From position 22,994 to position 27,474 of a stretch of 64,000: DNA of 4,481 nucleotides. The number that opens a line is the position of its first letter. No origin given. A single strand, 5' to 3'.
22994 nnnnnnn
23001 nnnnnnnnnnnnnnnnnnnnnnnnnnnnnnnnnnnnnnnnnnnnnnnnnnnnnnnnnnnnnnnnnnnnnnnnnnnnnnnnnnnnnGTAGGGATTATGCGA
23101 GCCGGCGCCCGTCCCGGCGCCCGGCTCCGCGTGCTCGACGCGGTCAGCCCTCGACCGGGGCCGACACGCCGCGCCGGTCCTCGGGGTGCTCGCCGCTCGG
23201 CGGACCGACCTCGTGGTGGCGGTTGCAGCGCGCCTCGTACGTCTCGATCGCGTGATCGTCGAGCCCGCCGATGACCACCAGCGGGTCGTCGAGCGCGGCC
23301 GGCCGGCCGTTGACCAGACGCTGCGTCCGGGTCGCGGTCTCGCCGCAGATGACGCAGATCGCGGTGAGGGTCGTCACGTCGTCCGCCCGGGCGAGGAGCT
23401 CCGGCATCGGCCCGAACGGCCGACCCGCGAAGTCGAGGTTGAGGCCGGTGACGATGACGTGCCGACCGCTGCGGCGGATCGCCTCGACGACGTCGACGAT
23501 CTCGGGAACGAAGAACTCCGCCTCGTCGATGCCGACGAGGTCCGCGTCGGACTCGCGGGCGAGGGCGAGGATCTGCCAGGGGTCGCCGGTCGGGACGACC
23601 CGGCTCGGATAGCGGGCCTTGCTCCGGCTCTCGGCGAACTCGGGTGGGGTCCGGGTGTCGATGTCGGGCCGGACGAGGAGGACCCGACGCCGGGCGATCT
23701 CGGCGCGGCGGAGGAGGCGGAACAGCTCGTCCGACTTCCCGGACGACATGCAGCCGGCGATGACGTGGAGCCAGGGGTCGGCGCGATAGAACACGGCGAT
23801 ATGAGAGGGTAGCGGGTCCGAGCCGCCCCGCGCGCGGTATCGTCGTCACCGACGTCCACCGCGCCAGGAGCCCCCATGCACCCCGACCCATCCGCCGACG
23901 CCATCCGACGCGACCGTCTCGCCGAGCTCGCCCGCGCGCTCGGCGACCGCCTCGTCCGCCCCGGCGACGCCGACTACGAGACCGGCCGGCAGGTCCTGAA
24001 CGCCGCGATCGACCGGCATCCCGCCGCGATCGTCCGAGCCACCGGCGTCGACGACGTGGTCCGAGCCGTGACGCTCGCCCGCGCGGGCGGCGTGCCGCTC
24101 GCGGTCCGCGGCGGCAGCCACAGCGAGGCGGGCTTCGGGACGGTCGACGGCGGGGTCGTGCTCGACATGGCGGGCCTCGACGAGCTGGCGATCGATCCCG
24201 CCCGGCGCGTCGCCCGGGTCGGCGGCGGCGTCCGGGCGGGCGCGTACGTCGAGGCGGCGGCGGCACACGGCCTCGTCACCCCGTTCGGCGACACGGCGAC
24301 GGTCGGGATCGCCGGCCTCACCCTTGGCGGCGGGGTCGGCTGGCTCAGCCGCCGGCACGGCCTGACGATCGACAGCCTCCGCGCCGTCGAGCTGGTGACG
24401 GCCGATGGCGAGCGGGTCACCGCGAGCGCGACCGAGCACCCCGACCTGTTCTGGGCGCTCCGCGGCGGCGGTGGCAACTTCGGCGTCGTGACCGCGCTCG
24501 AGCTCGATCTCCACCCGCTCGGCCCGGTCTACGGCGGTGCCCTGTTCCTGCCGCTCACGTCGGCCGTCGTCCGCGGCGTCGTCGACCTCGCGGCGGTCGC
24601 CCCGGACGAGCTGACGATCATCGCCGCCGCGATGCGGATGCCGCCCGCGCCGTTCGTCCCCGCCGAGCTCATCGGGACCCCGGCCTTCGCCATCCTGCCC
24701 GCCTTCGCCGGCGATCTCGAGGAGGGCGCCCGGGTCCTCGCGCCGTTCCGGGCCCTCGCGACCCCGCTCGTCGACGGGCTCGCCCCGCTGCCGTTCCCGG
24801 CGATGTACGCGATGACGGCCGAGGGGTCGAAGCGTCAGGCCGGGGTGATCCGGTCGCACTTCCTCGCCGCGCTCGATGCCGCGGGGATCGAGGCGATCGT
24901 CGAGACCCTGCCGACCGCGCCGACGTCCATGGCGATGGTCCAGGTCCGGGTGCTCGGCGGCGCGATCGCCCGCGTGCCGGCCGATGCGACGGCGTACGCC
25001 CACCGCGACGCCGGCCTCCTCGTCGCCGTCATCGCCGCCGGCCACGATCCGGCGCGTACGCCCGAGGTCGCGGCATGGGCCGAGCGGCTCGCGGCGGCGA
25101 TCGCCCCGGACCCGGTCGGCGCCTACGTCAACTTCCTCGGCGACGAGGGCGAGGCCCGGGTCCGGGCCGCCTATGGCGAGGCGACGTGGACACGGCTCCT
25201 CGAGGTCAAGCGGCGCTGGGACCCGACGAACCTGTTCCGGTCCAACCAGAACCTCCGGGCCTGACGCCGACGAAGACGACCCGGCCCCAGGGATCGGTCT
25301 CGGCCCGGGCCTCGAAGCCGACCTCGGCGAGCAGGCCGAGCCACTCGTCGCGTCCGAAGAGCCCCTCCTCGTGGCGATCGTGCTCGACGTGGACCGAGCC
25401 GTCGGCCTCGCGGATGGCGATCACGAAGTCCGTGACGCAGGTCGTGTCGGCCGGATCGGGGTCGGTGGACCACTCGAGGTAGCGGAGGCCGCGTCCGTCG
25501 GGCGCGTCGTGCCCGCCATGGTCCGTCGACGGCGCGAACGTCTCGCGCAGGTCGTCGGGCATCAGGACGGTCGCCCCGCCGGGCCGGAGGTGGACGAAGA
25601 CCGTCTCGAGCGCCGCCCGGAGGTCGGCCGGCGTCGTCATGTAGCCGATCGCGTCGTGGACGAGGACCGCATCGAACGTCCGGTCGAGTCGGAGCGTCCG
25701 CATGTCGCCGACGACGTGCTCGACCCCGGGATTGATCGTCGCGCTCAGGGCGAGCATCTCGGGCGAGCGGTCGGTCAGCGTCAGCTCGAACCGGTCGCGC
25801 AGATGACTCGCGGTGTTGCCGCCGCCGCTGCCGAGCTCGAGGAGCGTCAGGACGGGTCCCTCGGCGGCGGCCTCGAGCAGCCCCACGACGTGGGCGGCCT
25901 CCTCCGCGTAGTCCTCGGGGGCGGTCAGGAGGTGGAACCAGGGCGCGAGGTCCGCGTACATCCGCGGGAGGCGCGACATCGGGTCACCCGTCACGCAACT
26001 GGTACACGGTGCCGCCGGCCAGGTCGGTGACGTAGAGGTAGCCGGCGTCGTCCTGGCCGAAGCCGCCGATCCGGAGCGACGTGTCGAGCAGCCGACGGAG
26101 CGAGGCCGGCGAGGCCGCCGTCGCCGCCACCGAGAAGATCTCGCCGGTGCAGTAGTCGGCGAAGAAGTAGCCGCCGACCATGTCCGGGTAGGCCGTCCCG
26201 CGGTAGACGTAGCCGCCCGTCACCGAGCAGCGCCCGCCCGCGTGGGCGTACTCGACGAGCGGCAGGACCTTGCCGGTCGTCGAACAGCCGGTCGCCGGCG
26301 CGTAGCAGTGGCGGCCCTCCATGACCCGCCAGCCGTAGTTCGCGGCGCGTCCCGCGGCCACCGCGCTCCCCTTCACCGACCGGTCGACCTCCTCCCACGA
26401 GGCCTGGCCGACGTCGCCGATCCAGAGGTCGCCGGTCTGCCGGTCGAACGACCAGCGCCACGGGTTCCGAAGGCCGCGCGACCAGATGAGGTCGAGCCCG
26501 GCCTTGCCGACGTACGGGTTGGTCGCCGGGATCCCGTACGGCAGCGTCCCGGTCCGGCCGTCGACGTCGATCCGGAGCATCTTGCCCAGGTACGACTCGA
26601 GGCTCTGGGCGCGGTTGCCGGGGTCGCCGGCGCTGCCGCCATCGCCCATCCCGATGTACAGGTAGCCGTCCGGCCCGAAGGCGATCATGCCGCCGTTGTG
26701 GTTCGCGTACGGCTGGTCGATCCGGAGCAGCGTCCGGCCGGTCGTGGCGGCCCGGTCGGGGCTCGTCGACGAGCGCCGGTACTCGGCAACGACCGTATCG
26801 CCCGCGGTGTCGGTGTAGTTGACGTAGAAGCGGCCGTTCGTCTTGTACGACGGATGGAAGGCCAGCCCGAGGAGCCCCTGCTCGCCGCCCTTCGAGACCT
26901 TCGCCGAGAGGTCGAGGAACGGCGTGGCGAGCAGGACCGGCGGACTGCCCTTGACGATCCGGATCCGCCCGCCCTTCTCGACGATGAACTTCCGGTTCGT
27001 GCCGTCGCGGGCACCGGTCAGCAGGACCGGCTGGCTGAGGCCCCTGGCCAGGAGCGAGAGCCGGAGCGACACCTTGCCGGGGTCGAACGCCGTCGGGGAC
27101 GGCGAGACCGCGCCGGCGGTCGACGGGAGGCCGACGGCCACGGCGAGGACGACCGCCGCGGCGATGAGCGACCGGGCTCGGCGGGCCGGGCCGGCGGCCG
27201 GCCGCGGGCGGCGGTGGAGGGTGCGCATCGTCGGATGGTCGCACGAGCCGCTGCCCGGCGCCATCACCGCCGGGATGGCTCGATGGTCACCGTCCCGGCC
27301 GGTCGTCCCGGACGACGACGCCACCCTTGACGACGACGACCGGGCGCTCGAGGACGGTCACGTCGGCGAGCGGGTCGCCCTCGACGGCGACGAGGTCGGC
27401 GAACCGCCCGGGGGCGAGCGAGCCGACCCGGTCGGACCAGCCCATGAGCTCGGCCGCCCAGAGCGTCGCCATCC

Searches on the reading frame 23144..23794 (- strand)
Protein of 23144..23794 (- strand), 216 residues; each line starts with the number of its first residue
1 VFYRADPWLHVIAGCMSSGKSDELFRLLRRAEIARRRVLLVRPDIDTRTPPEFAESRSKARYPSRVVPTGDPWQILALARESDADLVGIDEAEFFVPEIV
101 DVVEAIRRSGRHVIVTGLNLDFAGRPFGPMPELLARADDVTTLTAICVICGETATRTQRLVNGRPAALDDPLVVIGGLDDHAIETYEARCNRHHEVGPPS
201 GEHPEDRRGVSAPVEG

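Call 53: search_protein_families(library=pfam, proteins=[window:23144-23794:-], max_evalue=0.01)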
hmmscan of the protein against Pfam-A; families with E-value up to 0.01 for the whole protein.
window:23144-23794:- (216 aa): 1 family
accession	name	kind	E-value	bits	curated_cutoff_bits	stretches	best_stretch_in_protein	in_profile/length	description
PF00265.24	TK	-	7.3e-37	127.3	20.6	1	8-194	2-176/176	Thymidine kinase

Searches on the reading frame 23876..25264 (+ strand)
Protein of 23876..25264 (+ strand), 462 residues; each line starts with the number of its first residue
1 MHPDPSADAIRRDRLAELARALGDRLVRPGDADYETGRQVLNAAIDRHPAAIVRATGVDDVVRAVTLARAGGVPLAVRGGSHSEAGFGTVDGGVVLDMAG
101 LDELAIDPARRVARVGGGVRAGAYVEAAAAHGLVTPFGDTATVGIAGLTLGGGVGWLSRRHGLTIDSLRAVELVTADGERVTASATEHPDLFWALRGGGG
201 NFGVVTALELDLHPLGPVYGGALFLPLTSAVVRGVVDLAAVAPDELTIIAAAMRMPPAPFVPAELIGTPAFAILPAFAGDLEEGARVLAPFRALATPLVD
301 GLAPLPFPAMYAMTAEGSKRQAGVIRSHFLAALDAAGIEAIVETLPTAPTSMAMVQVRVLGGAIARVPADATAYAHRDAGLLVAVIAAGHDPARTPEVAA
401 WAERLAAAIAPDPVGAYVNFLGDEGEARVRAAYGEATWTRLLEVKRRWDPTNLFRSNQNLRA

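Call 68: search_protein_families(library=pfam, proteins=[window:23876-25264:+], max_evalue=0.00001)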
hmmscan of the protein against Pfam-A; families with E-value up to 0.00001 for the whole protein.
window:23876-25264:+ (462 aa): 2 families
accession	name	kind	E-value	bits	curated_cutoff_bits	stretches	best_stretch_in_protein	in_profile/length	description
PF01565.28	FAD_binding_4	-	2e-27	96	26.4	1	49-183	1-138/139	FAD binding domain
PF08031.17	BBE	-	2.5e-10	40.7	20.6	1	416-460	1-44/45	Berberine and berberine like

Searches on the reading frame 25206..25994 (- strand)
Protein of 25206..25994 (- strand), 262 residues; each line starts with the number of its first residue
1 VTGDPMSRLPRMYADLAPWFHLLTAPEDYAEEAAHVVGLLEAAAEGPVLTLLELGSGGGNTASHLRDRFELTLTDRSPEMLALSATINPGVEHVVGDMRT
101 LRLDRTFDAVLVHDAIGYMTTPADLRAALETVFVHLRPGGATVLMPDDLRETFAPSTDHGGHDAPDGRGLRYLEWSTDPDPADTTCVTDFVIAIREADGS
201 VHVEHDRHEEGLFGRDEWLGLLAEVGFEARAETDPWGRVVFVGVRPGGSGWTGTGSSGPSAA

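Call 68: search_protein_families(library=pfam, proteins=[window:25206-25994:-], max_evalue=0.00001)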
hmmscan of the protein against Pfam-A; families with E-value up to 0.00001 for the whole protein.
window:25206-25994:- (262 aa): 4 families
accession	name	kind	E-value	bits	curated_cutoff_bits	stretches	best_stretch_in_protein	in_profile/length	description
PF13649.12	Methyltransf_25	-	4.1e-13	50.3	27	1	52-140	2-97/97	Methyltransferase domain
PF08241.18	Methyltransf_11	-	5.7e-11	43.3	21.2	1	52-143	1-94/95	Methyltransferase domain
PF08242.18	Methyltransf_12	-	4.7e-10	40.5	30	1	52-140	1-96/98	Methyltransferase domain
PF13489.12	Methyltransf_23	-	1.8e-07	31.5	27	1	45-146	20-118/164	Methyltransferase domain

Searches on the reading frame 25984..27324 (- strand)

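Call 68: search_protein_families(library=pfam, proteins=[window:25984-27324:-], max_evalue=0.00001)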
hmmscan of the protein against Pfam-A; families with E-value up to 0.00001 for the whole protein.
window:25984-27324:- (446 aa): 1 family
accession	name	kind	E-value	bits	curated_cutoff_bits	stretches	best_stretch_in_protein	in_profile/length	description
PF07995.17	GSDH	-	8.2e-40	137.5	25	1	98-434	3-323/332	Glucose / Sorbosone dehydrogenase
